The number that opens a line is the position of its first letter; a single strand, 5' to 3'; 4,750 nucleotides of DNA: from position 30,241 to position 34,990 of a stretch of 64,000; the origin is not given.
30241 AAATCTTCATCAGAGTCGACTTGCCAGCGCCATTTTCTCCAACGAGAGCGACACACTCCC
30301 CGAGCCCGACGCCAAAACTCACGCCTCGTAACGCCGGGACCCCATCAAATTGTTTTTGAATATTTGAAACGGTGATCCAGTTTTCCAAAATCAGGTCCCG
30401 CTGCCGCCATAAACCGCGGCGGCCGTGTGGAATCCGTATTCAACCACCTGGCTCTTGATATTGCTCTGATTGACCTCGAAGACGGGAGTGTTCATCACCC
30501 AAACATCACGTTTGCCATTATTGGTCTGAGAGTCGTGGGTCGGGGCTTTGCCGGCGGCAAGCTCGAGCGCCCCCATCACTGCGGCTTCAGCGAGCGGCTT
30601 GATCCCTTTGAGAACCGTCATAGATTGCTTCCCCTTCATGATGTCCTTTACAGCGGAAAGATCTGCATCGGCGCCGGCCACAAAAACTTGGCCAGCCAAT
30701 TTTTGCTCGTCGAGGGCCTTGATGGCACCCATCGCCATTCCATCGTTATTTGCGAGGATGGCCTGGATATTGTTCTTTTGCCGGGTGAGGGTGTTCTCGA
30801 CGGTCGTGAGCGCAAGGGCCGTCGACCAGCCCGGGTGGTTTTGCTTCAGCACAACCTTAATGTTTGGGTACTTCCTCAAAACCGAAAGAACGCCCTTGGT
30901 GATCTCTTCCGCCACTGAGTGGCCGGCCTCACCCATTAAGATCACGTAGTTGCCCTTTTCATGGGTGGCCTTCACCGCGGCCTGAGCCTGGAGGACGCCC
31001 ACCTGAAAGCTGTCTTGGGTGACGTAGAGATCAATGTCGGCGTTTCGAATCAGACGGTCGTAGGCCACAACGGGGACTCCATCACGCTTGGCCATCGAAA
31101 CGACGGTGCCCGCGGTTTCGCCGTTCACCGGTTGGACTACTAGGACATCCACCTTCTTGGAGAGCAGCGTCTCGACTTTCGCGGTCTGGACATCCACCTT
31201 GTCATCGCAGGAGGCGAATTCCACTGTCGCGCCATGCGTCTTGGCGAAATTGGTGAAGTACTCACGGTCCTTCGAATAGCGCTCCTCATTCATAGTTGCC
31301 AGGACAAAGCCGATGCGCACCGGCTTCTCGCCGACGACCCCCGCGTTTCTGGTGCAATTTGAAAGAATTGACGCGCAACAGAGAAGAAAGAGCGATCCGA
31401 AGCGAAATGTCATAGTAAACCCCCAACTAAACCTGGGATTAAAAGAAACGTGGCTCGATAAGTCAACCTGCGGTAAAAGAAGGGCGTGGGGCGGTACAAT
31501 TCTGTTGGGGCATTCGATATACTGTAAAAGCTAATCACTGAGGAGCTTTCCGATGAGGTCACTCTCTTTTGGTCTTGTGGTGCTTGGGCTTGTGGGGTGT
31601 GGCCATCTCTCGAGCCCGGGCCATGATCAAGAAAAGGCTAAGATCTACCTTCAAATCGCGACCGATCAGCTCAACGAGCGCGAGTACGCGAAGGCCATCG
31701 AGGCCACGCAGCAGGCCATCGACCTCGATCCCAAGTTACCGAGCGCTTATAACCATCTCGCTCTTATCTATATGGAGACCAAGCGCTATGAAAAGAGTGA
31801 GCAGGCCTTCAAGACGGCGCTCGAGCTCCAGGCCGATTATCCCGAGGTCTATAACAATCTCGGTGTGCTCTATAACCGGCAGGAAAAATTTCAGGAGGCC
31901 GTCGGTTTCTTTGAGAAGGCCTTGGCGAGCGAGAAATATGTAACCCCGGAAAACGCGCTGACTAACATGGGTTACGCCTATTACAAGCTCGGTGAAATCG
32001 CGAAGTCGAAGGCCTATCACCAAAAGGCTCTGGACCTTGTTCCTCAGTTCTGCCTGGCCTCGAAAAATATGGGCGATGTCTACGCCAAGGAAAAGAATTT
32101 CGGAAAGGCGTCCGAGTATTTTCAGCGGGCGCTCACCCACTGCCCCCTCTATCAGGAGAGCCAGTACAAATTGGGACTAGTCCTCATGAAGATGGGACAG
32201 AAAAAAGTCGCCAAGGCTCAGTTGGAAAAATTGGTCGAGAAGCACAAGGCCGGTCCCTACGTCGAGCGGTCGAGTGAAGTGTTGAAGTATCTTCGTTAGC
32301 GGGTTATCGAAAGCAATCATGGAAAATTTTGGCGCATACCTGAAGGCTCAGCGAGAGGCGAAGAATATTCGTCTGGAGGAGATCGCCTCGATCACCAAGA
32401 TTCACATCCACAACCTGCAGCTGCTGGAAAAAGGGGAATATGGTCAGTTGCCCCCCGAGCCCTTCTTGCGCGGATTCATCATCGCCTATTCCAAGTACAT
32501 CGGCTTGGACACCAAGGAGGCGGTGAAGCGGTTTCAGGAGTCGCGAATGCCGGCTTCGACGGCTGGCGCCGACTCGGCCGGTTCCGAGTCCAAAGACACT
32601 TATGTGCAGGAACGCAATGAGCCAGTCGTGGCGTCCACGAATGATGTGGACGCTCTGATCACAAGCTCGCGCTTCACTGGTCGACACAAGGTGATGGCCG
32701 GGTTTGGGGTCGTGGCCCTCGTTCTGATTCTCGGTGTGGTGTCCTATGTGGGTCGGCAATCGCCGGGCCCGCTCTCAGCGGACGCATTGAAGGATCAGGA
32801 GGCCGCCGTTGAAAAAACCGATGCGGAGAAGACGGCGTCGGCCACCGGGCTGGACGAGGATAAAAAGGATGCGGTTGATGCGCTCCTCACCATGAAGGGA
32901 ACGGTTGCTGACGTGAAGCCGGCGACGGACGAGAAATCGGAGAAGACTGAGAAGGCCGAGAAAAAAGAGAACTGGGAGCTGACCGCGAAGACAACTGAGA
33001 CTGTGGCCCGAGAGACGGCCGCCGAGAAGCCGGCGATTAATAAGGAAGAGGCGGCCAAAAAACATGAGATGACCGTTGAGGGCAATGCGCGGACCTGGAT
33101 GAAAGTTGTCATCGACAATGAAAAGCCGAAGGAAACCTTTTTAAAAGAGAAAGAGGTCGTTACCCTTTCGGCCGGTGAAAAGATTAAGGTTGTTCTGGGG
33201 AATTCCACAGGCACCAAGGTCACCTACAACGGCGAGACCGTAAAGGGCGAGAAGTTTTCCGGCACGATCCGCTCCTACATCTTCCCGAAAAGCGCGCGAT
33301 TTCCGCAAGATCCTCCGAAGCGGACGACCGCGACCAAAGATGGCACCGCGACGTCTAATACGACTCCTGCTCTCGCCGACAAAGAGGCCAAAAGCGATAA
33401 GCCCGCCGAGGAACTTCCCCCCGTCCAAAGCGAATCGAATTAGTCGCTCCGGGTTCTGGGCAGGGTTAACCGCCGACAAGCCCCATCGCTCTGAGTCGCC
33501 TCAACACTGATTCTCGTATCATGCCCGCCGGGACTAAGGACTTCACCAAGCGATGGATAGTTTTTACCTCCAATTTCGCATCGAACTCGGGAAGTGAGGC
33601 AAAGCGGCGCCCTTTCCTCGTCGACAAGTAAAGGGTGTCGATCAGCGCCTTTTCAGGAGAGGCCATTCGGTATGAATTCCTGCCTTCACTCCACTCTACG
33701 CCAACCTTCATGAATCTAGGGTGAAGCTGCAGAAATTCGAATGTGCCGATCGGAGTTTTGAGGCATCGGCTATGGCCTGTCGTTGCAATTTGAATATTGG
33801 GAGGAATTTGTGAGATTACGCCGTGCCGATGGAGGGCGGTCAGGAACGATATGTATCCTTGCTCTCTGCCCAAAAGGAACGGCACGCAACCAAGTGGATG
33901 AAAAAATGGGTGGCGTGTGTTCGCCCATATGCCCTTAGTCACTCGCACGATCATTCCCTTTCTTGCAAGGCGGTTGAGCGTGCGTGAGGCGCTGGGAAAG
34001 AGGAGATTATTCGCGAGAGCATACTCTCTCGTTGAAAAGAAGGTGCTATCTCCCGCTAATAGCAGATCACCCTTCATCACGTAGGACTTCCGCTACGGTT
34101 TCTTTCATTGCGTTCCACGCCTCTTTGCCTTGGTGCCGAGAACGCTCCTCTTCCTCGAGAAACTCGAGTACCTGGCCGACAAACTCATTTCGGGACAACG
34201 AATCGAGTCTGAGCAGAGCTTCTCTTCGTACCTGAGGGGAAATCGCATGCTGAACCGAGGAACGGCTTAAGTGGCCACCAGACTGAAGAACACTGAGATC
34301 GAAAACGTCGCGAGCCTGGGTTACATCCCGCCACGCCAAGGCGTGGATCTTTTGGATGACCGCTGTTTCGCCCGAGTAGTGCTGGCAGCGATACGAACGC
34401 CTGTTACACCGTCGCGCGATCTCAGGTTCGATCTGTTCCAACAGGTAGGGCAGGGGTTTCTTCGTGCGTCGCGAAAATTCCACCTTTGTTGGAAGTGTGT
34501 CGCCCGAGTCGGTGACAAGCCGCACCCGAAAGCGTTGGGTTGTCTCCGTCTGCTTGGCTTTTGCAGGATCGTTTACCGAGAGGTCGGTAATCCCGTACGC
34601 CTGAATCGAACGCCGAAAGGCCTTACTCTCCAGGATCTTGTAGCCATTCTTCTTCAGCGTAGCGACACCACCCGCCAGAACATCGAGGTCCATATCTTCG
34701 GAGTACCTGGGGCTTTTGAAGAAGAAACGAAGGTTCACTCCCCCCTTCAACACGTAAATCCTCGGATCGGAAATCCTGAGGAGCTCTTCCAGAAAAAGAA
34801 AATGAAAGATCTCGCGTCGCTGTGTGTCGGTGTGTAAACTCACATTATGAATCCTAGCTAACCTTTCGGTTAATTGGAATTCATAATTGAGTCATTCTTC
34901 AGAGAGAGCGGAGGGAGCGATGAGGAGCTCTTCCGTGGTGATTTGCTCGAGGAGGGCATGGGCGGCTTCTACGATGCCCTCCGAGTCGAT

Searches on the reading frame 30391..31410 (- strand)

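Call 13: search_protein_families(library=pfam, proteins=[window:30391-31410:-], max_evalue=0.001)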
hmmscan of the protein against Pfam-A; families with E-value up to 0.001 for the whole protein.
window:30391-31410:- (339 aa): 2 families
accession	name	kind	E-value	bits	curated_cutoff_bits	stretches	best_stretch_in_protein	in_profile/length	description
PF13407.12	Peripla_BP_4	-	5.9e-58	196.9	35.1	1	33-288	1-257/258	Periplasmic binding protein domain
PF00532.27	Peripla_BP_1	-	7.6e-14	52.3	22.2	1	33-237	4-205/281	Periplasmic binding proteins and sugar binding domain of LacI family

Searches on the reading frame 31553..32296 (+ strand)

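Call 39: search_protein_families(library=pfam, proteins=[window:31553-32296:+], max_evalue=0.00001)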
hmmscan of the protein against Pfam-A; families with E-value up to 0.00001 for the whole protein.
window:31553-32296:+ (248 aa): 18 families
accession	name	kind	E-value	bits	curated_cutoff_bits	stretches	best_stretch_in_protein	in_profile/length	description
PF00515.34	TPR_1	-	2.6e-35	119.2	27.8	3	97-124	1-28/34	Tetratricopeptide repeat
PF07719.23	TPR_2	-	6.6e-32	107.4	27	0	64-93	2-31/34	Tetratricopeptide repeat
PF13181.12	TPR_8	-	3.2e-28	95.9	25.7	1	64-95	2-33/34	Tetratricopeptide repeat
PF13424.12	TPR_12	-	1.2e-23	83.5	30.1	2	64-125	4-73/77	Tetratricopeptide repeat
PF13414.12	TPR_11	-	8.3e-22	77.1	26.8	2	71-110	2-41/42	TPR repeat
PF13432.12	TPR_16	-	2e-20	73.3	32.7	1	34-97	2-65/65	Tetratricopeptide repeat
PF13374.12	TPR_10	-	3e-18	65.6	27.5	0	100-125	5-30/42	Tetratricopeptide repeat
PF13431.12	TPR_17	-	1.5e-16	59.6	24.4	0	85-117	1-33/34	Tetratricopeptide repeat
PF14559.12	TPR_19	-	1.1e-15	58.1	25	1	42-100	4-62/68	Tetratricopeptide repeat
PF13428.12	TPR_14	-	1.1e-15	57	23.5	0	64-105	2-43/44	Tetratricopeptide repeat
PF13176.12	TPR_7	-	2.7e-14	52.4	27.9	0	101-126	3-28/36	Tetratricopeptide repeat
PF13174.12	TPR_6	-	3.9e-12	46.4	26.3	0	202-231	1-30/33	Tetratricopeptide repeat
PF13371.12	TPR_9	-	6.5e-12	45.7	35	0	40-96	6-62/73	Tetratricopeptide repeat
PF25063.1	ARM_TT21_C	-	1.8e-07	31.6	35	0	68-129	100-161/209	Tetratricopeptide repeat protein 21 C-terminal ARM domain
PF12895.13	ANAPC3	-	2.8e-07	31.2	27.2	0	29-87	24-80/82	Anaphase-promoting complex, cyclosome, subunit 3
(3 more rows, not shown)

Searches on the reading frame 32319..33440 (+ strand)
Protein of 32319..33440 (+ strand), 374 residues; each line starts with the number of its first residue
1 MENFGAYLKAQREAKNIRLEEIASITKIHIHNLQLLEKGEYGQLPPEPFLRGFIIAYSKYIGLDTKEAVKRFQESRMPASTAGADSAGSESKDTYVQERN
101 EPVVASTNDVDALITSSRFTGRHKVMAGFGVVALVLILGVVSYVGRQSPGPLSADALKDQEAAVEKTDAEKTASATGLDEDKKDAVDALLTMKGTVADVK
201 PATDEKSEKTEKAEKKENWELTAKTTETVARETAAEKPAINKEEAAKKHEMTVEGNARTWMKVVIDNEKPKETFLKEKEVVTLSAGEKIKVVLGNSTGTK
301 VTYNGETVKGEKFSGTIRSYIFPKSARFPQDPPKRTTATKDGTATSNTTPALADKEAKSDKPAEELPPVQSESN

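Call 39: search_protein_families(library=pfam, proteins=[window:32319-33440:+], max_evalue=0.00001)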
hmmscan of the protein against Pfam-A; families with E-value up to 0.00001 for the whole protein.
window:32319-33440:+ (374 aa): 2 families
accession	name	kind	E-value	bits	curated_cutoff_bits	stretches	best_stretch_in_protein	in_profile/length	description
PF13413.12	HTH_25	-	4.4e-17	62.1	24.6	1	7-67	1-61/62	Helix-turn-helix domain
PF13464.11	RodZ_C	-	1.6e-09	38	23.9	1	254-309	3-59/72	RodZ C-terminal domain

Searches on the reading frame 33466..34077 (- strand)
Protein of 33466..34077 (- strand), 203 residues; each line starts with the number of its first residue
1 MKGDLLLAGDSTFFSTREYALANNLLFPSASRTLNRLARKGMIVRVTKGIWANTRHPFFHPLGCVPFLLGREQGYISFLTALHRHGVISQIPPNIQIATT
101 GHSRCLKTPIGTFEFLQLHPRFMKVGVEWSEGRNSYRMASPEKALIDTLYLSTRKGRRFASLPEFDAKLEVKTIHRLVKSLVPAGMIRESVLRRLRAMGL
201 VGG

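Call 39: search_protein_families(library=pfam, proteins=[window:33466-34077:-], max_evalue=0.00001)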
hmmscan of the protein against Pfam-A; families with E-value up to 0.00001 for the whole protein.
window:33466-34077:- (203 aa): 0 families

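Call 65: search_protein_families(library=padloc, proteins=[window:33466-34077:-], max_evalue=0.001)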
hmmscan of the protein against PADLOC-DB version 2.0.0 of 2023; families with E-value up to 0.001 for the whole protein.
window:33466-34077:- (203 aa): 18 families
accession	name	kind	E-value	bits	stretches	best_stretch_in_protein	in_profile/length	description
PDLC02241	AbiEi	-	1.3e-18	65.5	1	29-155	27-152/199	AbiEi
PDLC02230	AbiEi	-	1.5e-18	65.2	1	32-157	21-142/192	AbiEi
PDLC02232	AbiEi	-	3e-18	64.3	1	28-147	35-158/177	AbiEi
PDLC02272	AbiEi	-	1.5e-16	58.8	1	31-154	30-151/200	AbiEi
PDLC02267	AbiEi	-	2.5e-16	57.9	1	11-150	18-153/252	AbiEi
PDLC02255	AbiEi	-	1.5e-11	42.2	1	9-167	11-161/186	AbiEi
PDLC02225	AbiEi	-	3.9e-10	37.8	1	31-153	32-149/198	AbiEi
PDLC02265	AbiEi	-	5.6e-10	37.3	1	31-149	29-148/198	AbiEi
PDLC02283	AbiEi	-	3.5e-09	34.7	1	32-150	33-152/201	AbiEi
PDLC02247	AbiEi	-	1.5e-08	32.7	1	30-104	46-126/215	AbiEi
PDLC02226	AbiEi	-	6e-08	30.8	1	30-115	34-125/202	AbiEi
PDLC02240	AbiEi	-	4.6e-07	27.6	1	34-155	38-165/216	AbiEi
PDLC02239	AbiEi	-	2.2e-05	22.3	1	30-160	23-155/195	AbiEi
PDLC02282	AbiEi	-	2.9e-05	21.6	1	7-117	11-128/260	AbiEi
PDLC02228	AbiEi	-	4.2e-05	20.9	1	32-148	54-162/216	AbiEi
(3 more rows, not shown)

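Call 66: search_protein_families(library=ncbifam, proteins=[window:33466-34077:-], max_evalue=0.001)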
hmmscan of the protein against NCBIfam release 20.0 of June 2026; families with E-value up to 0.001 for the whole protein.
window:33466-34077:- (203 aa): 1 family
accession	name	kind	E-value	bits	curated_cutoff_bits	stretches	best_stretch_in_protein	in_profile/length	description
NF047376.1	TAA_AbiEi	equivalog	1.9e-15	57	150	1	30-147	38-160/172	type IV toxin-antitoxin system AbiEi family antitoxin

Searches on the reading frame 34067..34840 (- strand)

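Call 39: search_protein_families(library=pfam, proteins=[window:34067-34840:-], max_evalue=0.00001)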
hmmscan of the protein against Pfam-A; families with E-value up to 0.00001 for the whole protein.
window:34067-34840:- (257 aa): 1 family
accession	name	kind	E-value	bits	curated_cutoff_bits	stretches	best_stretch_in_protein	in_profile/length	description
PF08843.17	AbiEii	-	3.2e-21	76.8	22.5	1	24-253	10-227/238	Nucleotidyl transferase AbiEii toxin, Type IV TA system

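Call 65: search_protein_families(library=padloc, proteins=[window:34067-34840:-], max_evalue=0.001)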
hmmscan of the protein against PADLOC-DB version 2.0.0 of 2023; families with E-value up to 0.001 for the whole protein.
window:34067-34840:- (257 aa): 19 families
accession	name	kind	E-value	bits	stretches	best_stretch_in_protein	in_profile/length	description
PDLC02307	AbiEii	-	7.9e-13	46.7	1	14-186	9-145/219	AbiEii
PDLC02328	AbiEii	-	9.4e-13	46.5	1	28-186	14-142/203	AbiEii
PDLC02296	AbiEii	-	1.5e-11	42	1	9-254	26-275/282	AbiEii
PDLC02291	AbiEii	-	1.1e-10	39.4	1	3-211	33-224/310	AbiEii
PDLC02304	AbiEii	-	7.7e-10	37.1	1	16-203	30-205/260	AbiEii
PDLC02293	AbiEii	-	3.5e-09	34.6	1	8-184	21-189/270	AbiEii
PDLC02305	AbiEii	-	6e-07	27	1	29-253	45-260/306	AbiEii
PDLC02294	AbiEii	-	7.8e-07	27.2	1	31-199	47-199/260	AbiEii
PDLC02318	AbiEii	-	5.1e-06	24.1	1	29-192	42-189/280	AbiEii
PDLC02295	AbiEii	-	1.3e-05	22.7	1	8-197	23-202/261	AbiEii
PDLC02330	AbiEii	-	6e-05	20.9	0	7-53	5-51/219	AbiEii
PDLC02288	AbiEii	-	6.5e-05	20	0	143-244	159-248/294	AbiEii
PDLC02298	AbiEii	-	7e-05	20.3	1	46-218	43-193/220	AbiEii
PDLC02303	AbiEii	-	8.6e-05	20.1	0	167-204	163-202/249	AbiEii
PDLC02323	AbiEii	-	0.0002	19.1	1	19-185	31-183/248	AbiEii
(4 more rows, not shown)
